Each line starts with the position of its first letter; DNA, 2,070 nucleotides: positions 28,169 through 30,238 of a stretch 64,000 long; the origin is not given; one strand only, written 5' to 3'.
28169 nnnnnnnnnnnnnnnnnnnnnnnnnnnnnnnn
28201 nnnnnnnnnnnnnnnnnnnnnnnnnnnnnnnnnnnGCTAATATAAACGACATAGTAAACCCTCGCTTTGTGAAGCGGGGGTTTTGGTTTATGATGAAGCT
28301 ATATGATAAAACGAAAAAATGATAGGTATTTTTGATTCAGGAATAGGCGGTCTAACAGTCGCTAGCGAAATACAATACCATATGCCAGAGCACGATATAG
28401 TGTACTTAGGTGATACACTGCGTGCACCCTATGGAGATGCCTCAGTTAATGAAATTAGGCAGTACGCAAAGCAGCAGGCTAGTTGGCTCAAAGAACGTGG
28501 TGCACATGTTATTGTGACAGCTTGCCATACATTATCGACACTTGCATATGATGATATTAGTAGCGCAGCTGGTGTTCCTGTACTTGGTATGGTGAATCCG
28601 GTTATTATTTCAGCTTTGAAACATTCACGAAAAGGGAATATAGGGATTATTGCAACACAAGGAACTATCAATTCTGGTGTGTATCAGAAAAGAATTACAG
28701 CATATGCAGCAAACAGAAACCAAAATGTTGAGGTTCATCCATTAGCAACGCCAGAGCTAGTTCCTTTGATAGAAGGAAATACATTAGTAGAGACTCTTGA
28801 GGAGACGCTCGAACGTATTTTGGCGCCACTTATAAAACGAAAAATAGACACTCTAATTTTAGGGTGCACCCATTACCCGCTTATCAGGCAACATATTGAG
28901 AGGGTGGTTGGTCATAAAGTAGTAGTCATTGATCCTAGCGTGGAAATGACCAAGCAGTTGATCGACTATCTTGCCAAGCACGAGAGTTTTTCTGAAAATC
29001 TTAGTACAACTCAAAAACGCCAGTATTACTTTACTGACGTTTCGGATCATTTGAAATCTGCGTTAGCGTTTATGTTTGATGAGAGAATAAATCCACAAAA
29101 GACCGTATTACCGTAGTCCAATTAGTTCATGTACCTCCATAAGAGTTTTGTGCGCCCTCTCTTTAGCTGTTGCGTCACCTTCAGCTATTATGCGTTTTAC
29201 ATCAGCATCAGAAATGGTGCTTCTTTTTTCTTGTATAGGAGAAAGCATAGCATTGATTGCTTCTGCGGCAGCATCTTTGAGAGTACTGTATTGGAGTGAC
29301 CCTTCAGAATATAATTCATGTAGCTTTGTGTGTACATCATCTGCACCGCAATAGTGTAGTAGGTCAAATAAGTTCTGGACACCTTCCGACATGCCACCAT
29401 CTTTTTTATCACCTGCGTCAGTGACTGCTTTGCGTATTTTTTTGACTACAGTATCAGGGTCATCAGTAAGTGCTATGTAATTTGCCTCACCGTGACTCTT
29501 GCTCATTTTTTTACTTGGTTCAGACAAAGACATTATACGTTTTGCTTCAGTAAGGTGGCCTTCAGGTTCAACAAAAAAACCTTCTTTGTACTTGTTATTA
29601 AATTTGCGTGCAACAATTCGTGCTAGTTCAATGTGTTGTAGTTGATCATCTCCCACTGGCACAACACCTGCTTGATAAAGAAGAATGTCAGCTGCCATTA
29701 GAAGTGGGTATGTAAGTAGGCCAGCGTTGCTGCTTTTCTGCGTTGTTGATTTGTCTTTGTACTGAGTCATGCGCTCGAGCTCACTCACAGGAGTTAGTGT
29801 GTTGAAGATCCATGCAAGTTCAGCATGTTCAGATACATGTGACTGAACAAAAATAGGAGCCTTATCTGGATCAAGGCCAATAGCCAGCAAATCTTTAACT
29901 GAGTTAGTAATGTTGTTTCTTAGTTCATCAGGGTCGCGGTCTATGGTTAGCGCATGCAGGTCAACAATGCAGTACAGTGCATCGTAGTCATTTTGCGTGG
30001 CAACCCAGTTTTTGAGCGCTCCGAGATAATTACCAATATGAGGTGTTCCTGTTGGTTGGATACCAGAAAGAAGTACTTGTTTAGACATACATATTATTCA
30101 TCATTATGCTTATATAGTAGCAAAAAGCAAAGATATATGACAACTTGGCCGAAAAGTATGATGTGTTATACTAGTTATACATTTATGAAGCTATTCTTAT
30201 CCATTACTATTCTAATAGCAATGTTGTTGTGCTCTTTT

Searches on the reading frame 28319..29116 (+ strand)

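Call 24: search_protein_families(library=pfam, proteins=[window:28319-29116:+], max_evalue=0.0001)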
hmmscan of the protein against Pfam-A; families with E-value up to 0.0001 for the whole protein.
window:28319-29116:+ (265 aa): 1 family
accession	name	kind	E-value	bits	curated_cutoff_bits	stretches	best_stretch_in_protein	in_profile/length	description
PF01177.27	Asp_Glu_race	-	5.5e-25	88.8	31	1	19-207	21-204/211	Asp/Glu/Hydantoin racemase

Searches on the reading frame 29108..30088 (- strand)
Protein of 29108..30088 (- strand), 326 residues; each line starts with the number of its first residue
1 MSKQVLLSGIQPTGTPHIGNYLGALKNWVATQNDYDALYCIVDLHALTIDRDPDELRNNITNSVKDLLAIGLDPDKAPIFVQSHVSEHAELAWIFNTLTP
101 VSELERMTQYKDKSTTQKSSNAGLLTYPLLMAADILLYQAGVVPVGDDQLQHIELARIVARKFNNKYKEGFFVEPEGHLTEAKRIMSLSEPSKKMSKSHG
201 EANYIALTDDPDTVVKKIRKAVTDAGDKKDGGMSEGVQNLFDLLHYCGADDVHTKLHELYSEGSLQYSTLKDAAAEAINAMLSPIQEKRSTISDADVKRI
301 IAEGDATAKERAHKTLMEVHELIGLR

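Call 24: search_protein_families(library=pfam, proteins=[window:29108-30088:-], max_evalue=0.0001)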
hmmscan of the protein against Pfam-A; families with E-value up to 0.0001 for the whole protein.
window:29108-30088:- (326 aa): 1 family
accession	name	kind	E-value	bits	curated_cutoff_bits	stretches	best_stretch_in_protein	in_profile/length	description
PF00579.31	tRNA-synt_1b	-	2.4e-73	247.5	21.1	1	6-282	8-291/292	tRNA synthetases class I (W and Y)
